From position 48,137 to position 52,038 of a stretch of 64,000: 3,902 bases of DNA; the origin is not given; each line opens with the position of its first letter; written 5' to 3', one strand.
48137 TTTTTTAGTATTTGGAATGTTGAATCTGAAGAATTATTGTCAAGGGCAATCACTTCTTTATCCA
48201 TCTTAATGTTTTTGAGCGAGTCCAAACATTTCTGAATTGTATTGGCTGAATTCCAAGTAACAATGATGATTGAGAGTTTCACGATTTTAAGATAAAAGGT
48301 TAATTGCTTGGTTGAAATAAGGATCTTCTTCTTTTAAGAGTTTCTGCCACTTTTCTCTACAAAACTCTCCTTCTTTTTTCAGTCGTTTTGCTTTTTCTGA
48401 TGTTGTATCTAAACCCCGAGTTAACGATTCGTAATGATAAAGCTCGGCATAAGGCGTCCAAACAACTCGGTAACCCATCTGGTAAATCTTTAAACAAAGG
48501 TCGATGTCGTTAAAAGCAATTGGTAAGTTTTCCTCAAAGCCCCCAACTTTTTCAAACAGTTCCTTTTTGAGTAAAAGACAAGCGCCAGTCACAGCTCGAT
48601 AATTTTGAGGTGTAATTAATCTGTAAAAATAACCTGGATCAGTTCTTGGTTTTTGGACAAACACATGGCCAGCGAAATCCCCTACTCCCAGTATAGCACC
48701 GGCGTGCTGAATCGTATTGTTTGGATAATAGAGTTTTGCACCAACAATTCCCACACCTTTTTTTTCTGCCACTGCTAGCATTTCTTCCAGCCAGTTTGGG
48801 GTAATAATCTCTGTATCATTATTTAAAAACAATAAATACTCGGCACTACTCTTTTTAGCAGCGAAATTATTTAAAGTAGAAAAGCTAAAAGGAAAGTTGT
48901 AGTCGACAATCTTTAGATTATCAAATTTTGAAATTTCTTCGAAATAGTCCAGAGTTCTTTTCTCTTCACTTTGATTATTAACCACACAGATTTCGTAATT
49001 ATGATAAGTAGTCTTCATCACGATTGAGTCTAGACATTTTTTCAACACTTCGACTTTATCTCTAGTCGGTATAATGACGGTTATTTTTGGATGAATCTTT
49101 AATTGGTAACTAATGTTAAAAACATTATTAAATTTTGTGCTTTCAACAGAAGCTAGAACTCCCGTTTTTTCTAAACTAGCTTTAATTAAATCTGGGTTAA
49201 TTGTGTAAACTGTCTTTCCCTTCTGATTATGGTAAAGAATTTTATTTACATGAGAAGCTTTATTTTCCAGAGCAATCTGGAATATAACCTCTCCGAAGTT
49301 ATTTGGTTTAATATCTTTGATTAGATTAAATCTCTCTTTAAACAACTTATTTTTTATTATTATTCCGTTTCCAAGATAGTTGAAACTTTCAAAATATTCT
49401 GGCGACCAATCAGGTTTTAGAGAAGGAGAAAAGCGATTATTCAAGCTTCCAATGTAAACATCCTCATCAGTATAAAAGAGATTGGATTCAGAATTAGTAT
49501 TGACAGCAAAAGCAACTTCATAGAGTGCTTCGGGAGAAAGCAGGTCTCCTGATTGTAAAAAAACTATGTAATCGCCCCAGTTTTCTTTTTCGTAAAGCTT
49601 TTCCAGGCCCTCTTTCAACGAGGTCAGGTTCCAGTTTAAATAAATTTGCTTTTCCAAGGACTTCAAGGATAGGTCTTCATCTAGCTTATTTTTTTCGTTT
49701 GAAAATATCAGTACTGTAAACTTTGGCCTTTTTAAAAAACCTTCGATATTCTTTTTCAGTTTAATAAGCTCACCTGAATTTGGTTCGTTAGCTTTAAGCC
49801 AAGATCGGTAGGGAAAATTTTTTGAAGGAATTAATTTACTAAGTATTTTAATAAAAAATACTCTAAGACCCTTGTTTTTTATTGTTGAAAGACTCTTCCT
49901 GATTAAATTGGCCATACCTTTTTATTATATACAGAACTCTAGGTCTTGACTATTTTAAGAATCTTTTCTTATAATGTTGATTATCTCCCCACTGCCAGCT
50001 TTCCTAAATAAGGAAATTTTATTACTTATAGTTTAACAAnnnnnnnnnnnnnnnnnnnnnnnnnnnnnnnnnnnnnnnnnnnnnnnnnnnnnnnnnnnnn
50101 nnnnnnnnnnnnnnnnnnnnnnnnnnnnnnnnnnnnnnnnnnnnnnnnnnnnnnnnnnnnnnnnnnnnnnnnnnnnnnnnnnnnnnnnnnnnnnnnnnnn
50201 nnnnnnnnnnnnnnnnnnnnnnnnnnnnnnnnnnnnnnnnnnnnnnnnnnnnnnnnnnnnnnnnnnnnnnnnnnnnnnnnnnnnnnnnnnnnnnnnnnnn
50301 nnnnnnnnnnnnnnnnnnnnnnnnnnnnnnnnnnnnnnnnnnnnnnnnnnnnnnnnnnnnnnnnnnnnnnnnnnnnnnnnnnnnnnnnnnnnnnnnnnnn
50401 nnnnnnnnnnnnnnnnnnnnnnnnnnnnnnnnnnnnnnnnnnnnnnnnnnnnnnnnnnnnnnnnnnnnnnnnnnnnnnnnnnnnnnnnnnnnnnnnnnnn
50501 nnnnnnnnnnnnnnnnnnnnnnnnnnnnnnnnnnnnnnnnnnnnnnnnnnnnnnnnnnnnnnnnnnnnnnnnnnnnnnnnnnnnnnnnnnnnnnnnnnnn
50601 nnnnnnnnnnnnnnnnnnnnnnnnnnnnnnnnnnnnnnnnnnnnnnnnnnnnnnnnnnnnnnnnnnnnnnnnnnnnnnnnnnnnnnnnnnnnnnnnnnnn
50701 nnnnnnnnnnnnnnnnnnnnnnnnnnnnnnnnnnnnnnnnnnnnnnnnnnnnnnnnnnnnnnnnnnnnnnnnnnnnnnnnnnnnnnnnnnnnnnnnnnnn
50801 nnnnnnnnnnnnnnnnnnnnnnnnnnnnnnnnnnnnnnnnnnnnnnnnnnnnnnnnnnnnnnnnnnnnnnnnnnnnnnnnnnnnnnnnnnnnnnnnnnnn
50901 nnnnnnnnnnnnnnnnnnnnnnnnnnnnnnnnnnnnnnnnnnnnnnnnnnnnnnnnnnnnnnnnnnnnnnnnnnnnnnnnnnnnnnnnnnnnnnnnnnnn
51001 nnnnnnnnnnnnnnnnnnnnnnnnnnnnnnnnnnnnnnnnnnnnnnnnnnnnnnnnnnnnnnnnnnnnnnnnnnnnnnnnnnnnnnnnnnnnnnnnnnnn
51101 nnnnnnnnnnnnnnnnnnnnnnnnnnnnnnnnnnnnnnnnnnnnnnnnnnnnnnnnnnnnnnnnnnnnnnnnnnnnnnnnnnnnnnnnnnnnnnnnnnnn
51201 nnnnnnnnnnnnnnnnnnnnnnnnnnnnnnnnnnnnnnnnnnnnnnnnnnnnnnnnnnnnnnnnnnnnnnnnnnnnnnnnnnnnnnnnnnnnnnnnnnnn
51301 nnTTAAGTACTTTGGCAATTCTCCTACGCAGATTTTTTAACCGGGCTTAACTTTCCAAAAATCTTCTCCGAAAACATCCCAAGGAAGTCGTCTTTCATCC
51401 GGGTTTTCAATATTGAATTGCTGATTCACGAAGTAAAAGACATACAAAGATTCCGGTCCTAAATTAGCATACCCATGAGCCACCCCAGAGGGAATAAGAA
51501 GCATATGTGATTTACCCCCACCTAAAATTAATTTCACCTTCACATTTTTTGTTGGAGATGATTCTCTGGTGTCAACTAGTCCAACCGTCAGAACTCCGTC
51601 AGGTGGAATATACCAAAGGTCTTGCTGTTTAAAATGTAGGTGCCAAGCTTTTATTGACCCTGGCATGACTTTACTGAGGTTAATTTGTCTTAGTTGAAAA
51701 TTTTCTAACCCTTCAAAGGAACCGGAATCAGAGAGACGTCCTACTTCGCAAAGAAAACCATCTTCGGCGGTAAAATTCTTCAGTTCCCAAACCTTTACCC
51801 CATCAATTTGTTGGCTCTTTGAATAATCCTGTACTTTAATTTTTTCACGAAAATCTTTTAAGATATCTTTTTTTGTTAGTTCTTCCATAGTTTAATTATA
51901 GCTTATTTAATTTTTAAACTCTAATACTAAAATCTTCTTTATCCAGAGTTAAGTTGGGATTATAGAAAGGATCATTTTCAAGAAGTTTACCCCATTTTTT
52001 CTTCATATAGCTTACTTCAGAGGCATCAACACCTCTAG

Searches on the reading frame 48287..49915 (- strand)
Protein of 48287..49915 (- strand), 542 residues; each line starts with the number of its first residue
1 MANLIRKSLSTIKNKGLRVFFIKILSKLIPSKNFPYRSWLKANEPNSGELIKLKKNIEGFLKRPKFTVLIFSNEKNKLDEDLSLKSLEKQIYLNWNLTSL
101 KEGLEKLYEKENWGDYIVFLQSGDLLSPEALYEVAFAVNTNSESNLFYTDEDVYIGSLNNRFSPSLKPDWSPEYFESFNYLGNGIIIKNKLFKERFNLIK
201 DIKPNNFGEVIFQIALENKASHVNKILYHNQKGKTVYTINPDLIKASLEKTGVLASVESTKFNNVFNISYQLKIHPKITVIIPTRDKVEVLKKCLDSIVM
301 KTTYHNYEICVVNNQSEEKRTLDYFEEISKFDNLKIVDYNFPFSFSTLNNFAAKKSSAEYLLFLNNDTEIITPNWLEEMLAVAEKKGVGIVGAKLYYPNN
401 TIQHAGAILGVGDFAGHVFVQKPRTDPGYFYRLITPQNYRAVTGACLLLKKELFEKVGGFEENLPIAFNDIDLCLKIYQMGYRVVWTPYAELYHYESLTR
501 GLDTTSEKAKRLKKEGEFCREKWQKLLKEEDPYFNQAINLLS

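Call 5: search_protein_families(library=pfam, proteins=[window:48287-49915:-], max_evalue=0.01)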
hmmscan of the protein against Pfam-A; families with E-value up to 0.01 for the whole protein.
window:48287-49915:- (542 aa): 6 families
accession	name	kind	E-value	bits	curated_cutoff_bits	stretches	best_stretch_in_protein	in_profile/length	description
PF00535.33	Glycos_transf_2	-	3.3e-19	69.9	23.3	1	279-457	1-167/168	Glycosyl transferase family 2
PF13641.12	Glyco_tranf_2_3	-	1e-16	62.1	27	1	276-496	1-213/230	Glycosyltransferase like family 2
PF10111.15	Glyco_tranf_2_2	-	4.1e-09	36.8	27.3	1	279-480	1-202/276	Glycosyltransferase like family 2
PF13712.12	Glyco_tranf_2_5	-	1.6e-08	35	27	1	343-493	39-186/210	Glycosyltransferase like family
PF13632.12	Glyco_trans_2_3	-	1.1e-05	25.8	27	1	361-497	2-126/198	Glycosyl transferase family group 2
PF13506.12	Glyco_transf_21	-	0.00021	21.3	21.7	1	348-486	19-146/174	Glycosyl transferase family 21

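Call 35: search_protein_families(library=ncbifam, proteins=[window:48287-49915:-], max_evalue=0.001)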
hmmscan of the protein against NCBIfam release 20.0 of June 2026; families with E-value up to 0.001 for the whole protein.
window:48287-49915:- (542 aa): 14 families
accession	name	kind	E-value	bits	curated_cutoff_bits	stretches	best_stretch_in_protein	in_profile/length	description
TIGR03965.1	mycofact_glyco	equivalog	6.5e-18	64.8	280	2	274-396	72-192/467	mycofactocin biosynthesis glycosyltransferase MftF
NF038299.1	EPS_HpsN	equivalog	8.4e-18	64.4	425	1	276-508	1-234/317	hormogonium polysaccharide biosynthesis glycosyltransferase HpsN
NF041875.1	EPS_EpsD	equivalog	2.5e-10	40.3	370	1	279-386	2-107/325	exopolysaccharide biosynthesis glycosyltransferase EpsD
TIGR03937.1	PgaC_IcaA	equivalog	2.3e-09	36.7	422.3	1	269-491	38-247/407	poly-beta-1,6-N-acetyl-D-glucosamine synthase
TIGR04283.1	glyco_like_mftF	equivalog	2.9e-09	36.8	182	1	278-486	1-177/221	TIGR04283 family arsenosugar biosynthesis glycosyltransferase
TIGR03469.1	HpnB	hypoth_equivalog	6.5e-08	32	379.25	1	271-323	39-90/386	hopene-associated glycosyltransferase HpnB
NF050050.1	ProtGlycPglI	equivalog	1.7e-06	27.6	500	1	276-387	2-112/306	GalNAc(5)-diNAcBac-PP-undecaprenol beta-1,3-glucosyltransferase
NF047683.1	TeichurnBiosyTuaG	equivalog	1.8e-06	27.8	400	1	273-386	3-114/252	teichuronic acid biosynthesis protein TuaG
NF045692.1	OglycostaseCruG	equivalog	2.1e-06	26.9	600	1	276-488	41-249/386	2'-O-glycosyltransferase CruG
TIGR03111.1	glyc2_xrt_Gpos1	hypoth_equivalog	3.4e-06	26.1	363.95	1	271-382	44-155/439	TIGR03111 family XrtG-associated glycosyltransferase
TIGR01556.1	rhamnosyltran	subfamily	1e-05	24.9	200.55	1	303-494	18-200/281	rhamnosyltransferase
NF041394.1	GtaseAglG_Halo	equivalog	4.3e-05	22.9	440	1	281-464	6-178/304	glucosyl-dolichyl phosphate glucuronosyltransferase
TIGR04242.1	nodulat_NodC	equivalog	0.00017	20.6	550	1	258-395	30-168/395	chitooligosaccharide synthase NodC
TIGR04017.1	WcaA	equivalog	0.00059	19.5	495.75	0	275-385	4-112/279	colanic acid biosynthesis glycosyltransferase WcaA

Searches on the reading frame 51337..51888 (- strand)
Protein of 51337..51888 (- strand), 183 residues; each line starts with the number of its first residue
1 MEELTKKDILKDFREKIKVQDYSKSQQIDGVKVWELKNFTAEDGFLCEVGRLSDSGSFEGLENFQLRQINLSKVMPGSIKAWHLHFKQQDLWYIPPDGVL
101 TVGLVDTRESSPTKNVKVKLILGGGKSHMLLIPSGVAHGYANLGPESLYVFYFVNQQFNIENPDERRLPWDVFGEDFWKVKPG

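Call 5: search_protein_families(library=pfam, proteins=[window:51337-51888:-], max_evalue=0.01)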
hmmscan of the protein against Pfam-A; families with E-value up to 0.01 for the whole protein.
window:51337-51888:- (183 aa): 2 families
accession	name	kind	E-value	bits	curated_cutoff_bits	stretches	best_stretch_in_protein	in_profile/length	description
PF00908.23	dTDP_sugar_isom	-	2.6e-13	50.5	27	1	27-169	3-142/168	dTDP-4-dehydrorhamnose 3,5-epimerase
PF14667.12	Polysacc_synt_C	-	1.9e-05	25.1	28.7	1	59-164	10-109/111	Polysaccharide biosynthesis C-terminal domain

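Call 35: search_protein_families(library=ncbifam, proteins=[window:51337-51888:-], max_evalue=0.001)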
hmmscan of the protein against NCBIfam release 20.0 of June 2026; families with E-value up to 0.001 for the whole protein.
window:51337-51888:- (183 aa): 1 family
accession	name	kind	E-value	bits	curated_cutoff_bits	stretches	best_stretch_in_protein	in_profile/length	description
TIGR01221.1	rmlC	equivalog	2.4e-09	37.2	155.75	1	26-171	5-146/176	dTDP-4-dehydrorhamnose 3,5-epimerase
